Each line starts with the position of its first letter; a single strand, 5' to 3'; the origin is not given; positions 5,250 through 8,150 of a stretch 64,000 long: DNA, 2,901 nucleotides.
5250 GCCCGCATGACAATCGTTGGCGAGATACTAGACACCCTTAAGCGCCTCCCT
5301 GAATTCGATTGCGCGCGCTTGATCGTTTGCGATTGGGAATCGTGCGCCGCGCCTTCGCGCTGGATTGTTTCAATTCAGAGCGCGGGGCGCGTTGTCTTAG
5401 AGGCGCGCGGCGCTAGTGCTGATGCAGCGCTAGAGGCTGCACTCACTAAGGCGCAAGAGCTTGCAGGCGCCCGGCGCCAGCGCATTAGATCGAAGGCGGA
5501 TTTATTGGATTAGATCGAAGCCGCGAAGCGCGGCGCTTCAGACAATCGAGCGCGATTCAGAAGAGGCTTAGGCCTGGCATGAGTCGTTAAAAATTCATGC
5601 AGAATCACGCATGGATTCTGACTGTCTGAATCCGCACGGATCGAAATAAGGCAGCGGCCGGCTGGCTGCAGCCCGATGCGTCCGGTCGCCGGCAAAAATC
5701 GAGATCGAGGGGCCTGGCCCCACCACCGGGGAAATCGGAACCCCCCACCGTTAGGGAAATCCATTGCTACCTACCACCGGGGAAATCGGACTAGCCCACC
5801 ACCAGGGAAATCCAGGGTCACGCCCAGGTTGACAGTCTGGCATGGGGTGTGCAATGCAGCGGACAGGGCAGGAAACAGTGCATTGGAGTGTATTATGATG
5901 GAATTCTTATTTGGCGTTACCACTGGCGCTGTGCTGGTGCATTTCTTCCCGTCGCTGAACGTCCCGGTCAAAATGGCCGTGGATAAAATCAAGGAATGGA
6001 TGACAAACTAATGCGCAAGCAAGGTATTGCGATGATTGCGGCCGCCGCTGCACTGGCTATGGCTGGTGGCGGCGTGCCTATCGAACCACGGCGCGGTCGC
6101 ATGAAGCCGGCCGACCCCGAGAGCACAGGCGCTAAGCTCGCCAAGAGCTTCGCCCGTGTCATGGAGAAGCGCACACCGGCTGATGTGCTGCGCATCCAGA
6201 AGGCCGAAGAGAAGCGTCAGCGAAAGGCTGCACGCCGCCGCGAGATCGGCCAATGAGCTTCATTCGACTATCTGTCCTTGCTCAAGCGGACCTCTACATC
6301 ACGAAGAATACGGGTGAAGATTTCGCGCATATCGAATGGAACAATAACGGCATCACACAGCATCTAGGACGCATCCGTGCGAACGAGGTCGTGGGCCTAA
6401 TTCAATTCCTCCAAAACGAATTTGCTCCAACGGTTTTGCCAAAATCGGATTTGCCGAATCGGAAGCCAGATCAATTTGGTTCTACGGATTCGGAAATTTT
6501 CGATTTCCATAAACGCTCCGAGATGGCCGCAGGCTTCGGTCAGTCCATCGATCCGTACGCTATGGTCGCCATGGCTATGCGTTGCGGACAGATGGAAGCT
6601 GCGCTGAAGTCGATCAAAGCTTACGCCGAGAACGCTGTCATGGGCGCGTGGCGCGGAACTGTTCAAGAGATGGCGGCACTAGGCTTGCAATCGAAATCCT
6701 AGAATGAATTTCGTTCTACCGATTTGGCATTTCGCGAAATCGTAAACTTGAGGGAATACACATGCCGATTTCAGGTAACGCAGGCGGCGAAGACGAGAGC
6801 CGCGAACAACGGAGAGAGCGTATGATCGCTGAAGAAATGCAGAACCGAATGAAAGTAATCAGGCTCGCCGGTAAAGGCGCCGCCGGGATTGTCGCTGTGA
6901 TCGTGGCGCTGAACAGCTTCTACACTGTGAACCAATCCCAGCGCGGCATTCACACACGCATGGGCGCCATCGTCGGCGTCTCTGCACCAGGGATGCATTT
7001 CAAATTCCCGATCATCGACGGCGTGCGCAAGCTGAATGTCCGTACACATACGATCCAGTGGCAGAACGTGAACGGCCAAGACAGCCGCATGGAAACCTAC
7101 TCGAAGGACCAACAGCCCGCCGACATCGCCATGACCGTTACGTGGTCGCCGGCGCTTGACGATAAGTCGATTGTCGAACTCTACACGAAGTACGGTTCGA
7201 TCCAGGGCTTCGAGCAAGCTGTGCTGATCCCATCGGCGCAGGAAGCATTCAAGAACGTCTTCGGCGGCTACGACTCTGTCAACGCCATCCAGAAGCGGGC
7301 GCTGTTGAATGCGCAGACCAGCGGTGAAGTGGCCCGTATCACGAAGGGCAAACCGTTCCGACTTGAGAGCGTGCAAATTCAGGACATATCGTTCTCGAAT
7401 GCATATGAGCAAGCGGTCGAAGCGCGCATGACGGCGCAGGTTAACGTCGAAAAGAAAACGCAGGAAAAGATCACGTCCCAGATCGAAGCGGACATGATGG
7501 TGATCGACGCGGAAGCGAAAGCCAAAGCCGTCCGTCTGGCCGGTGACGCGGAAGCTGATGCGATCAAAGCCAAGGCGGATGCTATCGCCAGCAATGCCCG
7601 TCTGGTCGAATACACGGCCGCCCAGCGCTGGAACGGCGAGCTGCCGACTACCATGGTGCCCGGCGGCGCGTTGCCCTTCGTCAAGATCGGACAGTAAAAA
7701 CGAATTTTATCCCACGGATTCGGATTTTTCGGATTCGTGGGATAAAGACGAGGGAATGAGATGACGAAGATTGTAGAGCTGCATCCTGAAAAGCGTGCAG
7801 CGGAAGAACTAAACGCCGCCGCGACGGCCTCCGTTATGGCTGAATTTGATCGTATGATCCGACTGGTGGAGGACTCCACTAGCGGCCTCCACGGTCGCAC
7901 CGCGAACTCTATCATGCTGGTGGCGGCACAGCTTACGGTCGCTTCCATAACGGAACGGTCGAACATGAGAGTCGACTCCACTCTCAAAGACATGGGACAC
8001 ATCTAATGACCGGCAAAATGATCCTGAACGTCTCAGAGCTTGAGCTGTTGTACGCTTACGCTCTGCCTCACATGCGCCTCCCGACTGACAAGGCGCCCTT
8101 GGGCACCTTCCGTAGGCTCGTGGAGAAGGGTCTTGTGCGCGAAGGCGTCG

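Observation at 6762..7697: Phage-encoded SPFH/prohibitin-like membrane protein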

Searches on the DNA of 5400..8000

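Call 63: search_rna_families(source=window, start=5400, end=8000, threshold=evalue, max_evalue=1)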
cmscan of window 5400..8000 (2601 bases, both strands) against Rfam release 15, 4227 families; matches with E-value up to 1: 1.
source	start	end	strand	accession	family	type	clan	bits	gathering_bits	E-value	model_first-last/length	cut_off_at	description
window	7219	7283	+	RF02227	sX8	Gene; sRNA;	-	21.1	50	0.4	1-82/82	no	Proteobacterial sRNA sX8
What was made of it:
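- Tried and rejected: Rfam gave no credible hit in 5400-8000 (call 63).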
